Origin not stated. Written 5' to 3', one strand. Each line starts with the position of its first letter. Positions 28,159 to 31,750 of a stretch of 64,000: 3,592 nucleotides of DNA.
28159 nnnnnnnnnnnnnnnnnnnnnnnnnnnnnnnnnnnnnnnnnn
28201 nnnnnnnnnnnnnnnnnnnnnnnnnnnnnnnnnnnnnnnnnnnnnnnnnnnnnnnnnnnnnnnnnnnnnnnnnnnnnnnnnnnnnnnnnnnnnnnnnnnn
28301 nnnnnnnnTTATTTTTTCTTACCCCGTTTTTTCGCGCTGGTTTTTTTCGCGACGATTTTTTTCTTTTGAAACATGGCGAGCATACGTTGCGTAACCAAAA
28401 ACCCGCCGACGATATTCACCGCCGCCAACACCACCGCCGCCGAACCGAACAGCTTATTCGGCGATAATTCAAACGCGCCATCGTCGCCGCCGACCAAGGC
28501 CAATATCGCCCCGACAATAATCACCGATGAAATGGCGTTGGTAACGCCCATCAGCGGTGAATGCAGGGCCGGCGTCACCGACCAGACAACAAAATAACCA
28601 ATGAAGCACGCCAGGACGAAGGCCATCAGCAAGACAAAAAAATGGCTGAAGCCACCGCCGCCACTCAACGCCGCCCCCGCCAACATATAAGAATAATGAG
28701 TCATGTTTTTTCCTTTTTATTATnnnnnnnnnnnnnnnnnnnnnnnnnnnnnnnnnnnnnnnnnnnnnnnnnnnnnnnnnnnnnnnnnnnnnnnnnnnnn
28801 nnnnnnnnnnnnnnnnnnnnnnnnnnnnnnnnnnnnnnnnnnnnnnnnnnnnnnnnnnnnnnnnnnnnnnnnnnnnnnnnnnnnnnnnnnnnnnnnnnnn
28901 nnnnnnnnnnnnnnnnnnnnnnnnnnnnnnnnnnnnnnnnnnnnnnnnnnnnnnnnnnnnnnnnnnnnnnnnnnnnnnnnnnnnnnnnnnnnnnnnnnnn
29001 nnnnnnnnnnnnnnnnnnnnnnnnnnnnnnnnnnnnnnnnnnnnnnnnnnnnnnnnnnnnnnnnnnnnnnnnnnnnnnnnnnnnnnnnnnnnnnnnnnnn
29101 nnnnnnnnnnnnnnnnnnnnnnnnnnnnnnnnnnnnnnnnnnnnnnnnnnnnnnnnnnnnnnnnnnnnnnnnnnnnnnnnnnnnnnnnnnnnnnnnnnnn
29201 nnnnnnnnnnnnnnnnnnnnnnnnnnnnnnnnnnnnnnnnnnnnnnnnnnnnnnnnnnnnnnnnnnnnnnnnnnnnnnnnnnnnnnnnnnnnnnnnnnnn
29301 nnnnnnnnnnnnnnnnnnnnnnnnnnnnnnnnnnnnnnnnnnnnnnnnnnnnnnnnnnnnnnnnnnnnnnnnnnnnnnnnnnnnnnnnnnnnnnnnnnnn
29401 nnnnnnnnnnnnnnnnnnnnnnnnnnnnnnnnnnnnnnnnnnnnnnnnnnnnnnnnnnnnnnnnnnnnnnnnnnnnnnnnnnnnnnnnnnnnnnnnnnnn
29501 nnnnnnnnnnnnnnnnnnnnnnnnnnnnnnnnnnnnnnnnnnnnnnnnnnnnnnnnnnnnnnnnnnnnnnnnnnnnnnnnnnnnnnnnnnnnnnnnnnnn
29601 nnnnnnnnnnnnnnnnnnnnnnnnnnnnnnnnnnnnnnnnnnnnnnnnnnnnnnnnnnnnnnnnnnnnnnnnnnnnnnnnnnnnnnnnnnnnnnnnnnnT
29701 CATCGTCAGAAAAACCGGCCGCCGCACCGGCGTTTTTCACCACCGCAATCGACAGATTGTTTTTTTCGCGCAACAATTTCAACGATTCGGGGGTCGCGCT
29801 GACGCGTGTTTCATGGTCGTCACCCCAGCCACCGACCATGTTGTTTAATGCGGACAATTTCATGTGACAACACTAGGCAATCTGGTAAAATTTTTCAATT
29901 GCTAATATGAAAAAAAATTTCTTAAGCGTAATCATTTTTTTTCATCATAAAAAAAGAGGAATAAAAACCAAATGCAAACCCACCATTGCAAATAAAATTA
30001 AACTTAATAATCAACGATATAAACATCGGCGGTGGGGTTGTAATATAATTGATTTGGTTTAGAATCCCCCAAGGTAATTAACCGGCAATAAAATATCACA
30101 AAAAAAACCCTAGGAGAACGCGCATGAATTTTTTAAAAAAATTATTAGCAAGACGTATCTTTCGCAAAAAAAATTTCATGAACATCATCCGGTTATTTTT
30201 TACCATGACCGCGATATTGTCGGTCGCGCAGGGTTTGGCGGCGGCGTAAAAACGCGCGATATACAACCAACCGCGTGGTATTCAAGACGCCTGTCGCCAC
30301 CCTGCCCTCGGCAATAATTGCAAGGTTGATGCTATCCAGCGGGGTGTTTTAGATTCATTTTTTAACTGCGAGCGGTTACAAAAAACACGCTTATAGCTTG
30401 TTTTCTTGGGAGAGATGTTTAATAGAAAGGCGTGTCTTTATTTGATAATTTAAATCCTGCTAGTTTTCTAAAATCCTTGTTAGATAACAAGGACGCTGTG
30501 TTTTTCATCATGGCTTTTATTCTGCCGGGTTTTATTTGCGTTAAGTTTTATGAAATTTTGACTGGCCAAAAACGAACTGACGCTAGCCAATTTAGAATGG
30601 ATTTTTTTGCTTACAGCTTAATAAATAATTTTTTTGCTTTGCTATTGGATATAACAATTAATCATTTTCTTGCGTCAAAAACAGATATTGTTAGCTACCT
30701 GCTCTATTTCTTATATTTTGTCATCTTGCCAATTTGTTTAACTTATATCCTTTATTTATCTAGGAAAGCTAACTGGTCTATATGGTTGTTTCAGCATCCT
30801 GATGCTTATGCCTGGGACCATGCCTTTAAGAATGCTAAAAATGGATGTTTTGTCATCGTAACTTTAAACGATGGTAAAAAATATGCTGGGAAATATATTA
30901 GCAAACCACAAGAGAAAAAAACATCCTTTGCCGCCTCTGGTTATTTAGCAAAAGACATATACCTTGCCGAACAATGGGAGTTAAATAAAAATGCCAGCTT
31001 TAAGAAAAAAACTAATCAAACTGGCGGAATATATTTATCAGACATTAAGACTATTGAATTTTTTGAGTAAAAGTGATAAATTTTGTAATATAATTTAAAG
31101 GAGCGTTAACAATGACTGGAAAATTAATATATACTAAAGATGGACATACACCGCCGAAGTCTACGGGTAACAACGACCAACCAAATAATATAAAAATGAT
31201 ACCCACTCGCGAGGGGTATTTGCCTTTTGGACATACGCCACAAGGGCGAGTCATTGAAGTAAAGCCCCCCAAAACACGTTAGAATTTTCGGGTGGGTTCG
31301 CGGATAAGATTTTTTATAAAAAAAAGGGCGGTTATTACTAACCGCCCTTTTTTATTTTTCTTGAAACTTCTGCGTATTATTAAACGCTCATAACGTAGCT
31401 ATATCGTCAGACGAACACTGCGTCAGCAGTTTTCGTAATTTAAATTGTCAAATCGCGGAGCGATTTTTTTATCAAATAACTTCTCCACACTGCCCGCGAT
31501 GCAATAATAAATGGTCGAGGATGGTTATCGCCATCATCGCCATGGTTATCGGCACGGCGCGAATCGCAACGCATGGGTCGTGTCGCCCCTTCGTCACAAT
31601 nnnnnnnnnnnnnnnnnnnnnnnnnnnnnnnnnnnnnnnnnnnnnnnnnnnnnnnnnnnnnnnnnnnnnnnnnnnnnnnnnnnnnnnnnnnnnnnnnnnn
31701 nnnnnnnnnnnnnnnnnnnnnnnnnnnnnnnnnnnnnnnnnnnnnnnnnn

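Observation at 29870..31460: AT-rich islet between pntAA and aroC: 41-aa peptide, 212-aa multi-TM protein with soluble C-domain, and a 55-aa repeat-containing miniprotein, capped by a perfect bidirectional terminator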

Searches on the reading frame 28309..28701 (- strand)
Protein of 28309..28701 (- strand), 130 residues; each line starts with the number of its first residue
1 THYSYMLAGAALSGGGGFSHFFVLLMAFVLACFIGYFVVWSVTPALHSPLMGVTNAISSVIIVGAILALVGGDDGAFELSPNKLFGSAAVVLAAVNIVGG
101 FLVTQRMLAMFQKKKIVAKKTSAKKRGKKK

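Call 78: search_protein_families(library=pfam, proteins=[window:28309-28701:-], max_evalue=0.001)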
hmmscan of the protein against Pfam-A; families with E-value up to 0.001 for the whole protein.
window:28309-28701:- (130 aa): 1 family
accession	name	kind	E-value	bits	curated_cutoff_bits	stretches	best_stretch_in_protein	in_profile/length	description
PF12769.12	PNTB_4TM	-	6.2e-33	113.6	26.2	1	25-113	2-85/85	4TM region of pyridine nucleotide transhydrogenase, mitoch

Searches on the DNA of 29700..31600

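Call 47: search_rna_families(source=window, start=29700, end=31600, threshold=evalue, max_evalue=1)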
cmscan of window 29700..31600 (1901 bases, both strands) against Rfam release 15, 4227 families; matches with E-value up to 1: 25.
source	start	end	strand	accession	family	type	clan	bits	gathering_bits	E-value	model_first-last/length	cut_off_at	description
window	31319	31392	-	RF00368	sroB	Gene; sRNA;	-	36.2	44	0.011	1-83/83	no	sroB RNA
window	31273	31358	+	RF02053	STnc430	Gene; sRNA;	-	30.8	47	0.021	1-162/162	no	Enterobacterial sRNA STnc430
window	31312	31414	-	RF02029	sraA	Gene; sRNA;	-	30.2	56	0.037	1-95/95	no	sraA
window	31256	31359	+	RF00558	L20_leader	Cis-reg; leader;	-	29.5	58.7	0.0027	1-127/127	no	Ribosomal protein L20 leader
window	31260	31356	+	RF00506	Thr_leader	Cis-reg; leader;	-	28.2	55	0.011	1-118/118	no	Threonine operon leader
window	31320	31426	-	RF04184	BTnc060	Gene; sRNA;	-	28.2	228.9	0.073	1-213/213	no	Bacteroides sRNA BTnc060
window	31316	31479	-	RF04182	GibS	Gene; sRNA;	-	27.8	115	0.29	1-142/142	no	GibS sRNA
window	31315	31402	-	RF01409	STnc250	Gene; sRNA;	-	26.7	42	0.014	1-94/94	no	STnc250 Hfq binding RNA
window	31313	31367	-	RF02366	Yfr19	Gene; sRNA;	-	25.8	70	0.43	1-82/82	no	Cyanobacterial functional RNA 19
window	31313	31472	+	RF01808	MicX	Gene; sRNA;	-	24.4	75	0.0093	1-194/194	no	MicX Vibrio cholerae sRNA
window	31315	31471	-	RF02053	STnc430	Gene; sRNA;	-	24.4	47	0.46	1-162/162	no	Enterobacterial sRNA STnc430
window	31313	31372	-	RF02058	STnc400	Gene;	-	24.3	80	0.078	1-125/125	no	Gammaproteobacterial sRNA STnc400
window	31316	31404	-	RF02551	DapZ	Cis-reg;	-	23.5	56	0.29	1-78/78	no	ABC transporter regulator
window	31286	31357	+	RF02059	STnc50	Gene; sRNA;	-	23.5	55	0.48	1-84/84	no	Salmonella enterica sRNA STnc40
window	31318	31488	-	RF00166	PrrB_RsmZ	Gene; sRNA;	CL00106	23.3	44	0.0083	1-133/133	no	PrrB/RsmZ RNA family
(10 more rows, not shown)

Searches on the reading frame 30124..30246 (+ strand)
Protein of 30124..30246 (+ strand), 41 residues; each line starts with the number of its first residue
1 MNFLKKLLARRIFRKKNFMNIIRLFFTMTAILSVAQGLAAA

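Call 4: search_protein_families(library=pfam, proteins=[window:30124-30246:+], max_evalue=1)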
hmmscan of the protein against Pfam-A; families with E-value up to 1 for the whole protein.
window:30124-30246:+ (41 aa): 0 families

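Call 5: search_protein_families(library=phrogs, proteins=[window:30124-30246:+], max_evalue=1)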
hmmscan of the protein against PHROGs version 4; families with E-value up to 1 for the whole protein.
window:30124-30246:+ (41 aa): 0 families

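Call 6: search_protein_families(library=padloc, proteins=[window:30124-30246:+], max_evalue=1)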
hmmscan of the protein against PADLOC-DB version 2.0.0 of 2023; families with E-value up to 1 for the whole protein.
window:30124-30246:+ (41 aa): 0 families

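Call 7: search_protein_families(library=ncbifam, proteins=[window:30124-30246:+], max_evalue=1)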
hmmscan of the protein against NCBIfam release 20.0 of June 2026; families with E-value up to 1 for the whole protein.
window:30124-30246:+ (41 aa): 0 families
